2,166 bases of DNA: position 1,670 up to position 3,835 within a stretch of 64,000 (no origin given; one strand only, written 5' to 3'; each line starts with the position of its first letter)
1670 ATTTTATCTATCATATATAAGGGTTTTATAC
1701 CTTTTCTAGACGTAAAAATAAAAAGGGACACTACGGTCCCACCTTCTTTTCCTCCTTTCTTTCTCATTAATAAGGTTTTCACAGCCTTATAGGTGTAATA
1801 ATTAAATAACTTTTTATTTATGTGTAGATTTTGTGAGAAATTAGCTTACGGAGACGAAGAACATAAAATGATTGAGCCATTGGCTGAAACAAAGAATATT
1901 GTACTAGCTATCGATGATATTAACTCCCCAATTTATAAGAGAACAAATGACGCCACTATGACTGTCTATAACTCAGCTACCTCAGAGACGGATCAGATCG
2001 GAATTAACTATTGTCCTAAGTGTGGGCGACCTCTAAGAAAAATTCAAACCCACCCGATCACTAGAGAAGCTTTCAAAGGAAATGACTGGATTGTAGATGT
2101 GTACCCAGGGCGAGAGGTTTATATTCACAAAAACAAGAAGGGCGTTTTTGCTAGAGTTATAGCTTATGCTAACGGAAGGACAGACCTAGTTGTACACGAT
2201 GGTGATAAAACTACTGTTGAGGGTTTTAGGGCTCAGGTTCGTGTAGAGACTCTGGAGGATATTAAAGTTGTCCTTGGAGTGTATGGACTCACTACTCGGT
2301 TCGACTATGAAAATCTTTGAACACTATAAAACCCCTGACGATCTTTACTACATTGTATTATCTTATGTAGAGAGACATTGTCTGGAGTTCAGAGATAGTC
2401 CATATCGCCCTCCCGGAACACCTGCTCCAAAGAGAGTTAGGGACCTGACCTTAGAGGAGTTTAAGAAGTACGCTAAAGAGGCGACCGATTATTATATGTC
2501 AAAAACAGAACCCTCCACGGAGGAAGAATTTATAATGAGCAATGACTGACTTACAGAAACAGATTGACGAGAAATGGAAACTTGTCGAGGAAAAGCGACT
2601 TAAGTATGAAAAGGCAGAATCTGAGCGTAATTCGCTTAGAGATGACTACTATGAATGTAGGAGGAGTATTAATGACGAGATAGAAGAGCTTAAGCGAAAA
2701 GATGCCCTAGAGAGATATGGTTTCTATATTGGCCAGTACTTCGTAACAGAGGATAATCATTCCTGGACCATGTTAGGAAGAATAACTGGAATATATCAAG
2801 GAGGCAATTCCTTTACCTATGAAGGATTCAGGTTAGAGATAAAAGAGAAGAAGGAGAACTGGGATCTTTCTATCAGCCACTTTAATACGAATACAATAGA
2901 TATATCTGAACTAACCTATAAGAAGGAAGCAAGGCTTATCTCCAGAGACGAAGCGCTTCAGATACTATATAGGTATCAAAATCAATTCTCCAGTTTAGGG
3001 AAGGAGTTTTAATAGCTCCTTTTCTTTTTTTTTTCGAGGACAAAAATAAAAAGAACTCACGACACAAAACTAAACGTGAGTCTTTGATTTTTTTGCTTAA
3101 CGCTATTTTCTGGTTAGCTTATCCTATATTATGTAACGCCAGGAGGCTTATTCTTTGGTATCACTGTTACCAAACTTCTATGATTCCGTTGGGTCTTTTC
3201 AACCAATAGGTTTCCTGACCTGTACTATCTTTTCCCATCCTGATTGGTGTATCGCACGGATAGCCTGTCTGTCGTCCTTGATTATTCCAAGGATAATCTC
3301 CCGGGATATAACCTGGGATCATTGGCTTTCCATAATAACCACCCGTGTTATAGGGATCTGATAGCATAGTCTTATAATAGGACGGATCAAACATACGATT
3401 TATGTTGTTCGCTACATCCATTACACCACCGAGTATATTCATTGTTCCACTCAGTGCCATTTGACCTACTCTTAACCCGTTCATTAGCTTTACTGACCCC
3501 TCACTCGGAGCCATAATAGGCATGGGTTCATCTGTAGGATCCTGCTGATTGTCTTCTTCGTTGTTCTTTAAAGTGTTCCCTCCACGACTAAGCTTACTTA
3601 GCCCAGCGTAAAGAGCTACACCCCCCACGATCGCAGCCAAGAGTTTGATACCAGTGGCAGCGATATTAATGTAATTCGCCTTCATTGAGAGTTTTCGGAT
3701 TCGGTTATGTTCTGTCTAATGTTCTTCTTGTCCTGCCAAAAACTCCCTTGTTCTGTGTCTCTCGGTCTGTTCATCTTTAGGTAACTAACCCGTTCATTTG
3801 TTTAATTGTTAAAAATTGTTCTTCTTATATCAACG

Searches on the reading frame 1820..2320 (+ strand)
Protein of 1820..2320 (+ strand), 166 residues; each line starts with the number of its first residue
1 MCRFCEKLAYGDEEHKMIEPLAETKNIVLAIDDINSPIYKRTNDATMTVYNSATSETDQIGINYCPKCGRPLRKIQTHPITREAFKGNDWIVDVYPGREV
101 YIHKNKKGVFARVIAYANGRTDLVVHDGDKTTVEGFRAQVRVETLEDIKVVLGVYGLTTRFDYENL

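Call 3: search_protein_families(library=pfam, proteins=[window:1820-2320:+], max_evalue=0.01)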
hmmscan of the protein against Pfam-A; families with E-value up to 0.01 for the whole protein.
window:1820-2320:+ (166 aa): 0 families

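Call 4: search_protein_families(library=phrogs, proteins=[window:1820-2320:+], max_evalue=0.01)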
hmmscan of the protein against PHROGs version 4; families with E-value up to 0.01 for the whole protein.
window:1820-2320:+ (166 aa): 2 families
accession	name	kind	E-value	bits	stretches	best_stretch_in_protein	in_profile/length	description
phrog_1494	-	unknown function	1.9e-08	34.8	1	1-78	151-215/226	-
phrog_4030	-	unknown function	0.005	18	0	45-76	50-81/85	-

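Call 89: search_protein_families(library=pfam, alignment_id=A13, max_evalue=0.0001)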
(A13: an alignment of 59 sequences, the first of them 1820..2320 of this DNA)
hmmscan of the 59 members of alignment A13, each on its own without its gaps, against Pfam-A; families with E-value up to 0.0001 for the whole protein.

A. member 1, window:1820-2320:+ (166 aa): 0 families

B. families by the number of members that match (of 59 scanned): 14 families
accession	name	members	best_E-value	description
PF01195.25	Pept_tRNA_hydro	1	4.4e-48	Peptidyl-tRNA hydrolase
PF00118.29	Cpn60_TCP1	1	1.3e-42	TCP-1/cpn60 chaperonin family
PF00692.24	dUTPase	1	2.6e-32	dUTPase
PF01145.31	Band_7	1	3.2e-21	SPFH domain / Band 7 family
PF00476.26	DNA_pol_A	1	1.3e-14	DNA polymerase family A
PF00623.25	RNA_pol_Rpb1_2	1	1.1e-11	RNA polymerase Rpb1, domain 2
PF15975.10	Flot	1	2.7e-10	Flotillin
PF22769.1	DCD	1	4e-10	dCTP deaminase-like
PF08722.17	Tn7_TnsA-like_N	1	1.6e-09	TnsA-like endonuclease N terminal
PF00691.25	OmpA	1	7.8e-09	OmpA family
PF00562.33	RNA_pol_Rpb2_6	1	1.7e-08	RNA polymerase Rpb2, domain 6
PF21522.3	MreB-like_C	1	4.1e-08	Archaeal actin homologue MreB-like, C-terminal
PF17989.7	ALP_N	1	1.1e-06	Actin like proteins N terminal domain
PF07460.16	NUMOD3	1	9.5e-06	NUMOD3 motif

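Call 90: search_protein_families(library=phrogs, alignment_id=A13, max_evalue=0.00001)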
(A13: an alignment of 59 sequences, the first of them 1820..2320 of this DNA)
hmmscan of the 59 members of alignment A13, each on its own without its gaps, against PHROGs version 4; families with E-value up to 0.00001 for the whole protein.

A. member 1, window:1820-2320:+ (166 aa): 1 family
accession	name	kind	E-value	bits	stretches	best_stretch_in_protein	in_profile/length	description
phrog_1494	-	unknown function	1.9e-08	34.8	1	1-78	151-215/226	-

B. families by the number of members that match (of 59 scanned): 29 families (the first 25 are shown)
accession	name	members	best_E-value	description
phrog_655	-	2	1.8e-38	homing endonuclease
phrog_3295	-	2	3.6e-10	RNA polymerase beta subunit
phrog_10088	-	2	2.1e-09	homing endonuclease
phrog_2987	-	2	2.8e-09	RNA polymerase beta subunit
phrog_12434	-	2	3.7e-09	HNH endonuclease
phrog_5725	-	1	8.9e-112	chaperonin groEL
phrog_135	-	1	2.1e-58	dUTPase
phrog_1491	-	1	2.7e-48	tail fiber protein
phrog_691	-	1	1.5e-21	partition protein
phrog_30156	-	1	3.3e-20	-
phrog_3869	-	1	1.3e-19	NAD-dependent DNA ligase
phrog_4538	-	1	4.7e-18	-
phrog_24349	-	1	5.5e-18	-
phrog_9084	-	1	1.4e-17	homing endonuclease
phrog_559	-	1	3.4e-17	HNH endonuclease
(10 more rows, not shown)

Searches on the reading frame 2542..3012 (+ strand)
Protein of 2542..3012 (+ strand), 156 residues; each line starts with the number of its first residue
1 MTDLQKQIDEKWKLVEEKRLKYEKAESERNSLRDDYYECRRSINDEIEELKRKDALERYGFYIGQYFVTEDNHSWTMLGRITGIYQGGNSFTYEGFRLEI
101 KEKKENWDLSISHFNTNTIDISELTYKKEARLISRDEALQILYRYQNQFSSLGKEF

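Call 3: search_protein_families(library=pfam, proteins=[window:2542-3012:+], max_evalue=0.01)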
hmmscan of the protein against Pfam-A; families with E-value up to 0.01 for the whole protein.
window:2542-3012:+ (156 aa): 0 families

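Call 4: search_protein_families(library=phrogs, proteins=[window:2542-3012:+], max_evalue=0.01)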
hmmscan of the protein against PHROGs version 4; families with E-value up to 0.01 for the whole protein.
window:2542-3012:+ (156 aa): 1 family
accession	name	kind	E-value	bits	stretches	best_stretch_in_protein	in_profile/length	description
phrog_16523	-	unknown function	0.00063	20.6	1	63-94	2-33/65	-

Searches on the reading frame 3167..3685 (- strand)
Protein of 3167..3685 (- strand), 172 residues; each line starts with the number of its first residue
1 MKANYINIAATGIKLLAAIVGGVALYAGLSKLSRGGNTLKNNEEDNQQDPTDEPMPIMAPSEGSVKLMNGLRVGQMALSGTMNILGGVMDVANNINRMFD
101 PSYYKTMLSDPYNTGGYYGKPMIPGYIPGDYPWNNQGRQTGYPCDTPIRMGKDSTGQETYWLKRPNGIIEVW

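Call 3: search_protein_families(library=pfam, proteins=[window:3167-3685:-], max_evalue=0.01)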
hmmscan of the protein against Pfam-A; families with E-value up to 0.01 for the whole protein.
window:3167-3685:- (172 aa): 0 families

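Call 4: search_protein_families(library=phrogs, proteins=[window:3167-3685:-], max_evalue=0.01)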
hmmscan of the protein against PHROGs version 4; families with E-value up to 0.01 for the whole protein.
window:3167-3685:- (172 aa): 0 families

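Call 73: search_protein_families(library=padloc, proteins=[window:3167-3685:-], max_evalue=0.01)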
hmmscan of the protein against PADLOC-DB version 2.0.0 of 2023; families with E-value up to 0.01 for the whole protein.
window:3167-3685:- (172 aa): 0 families
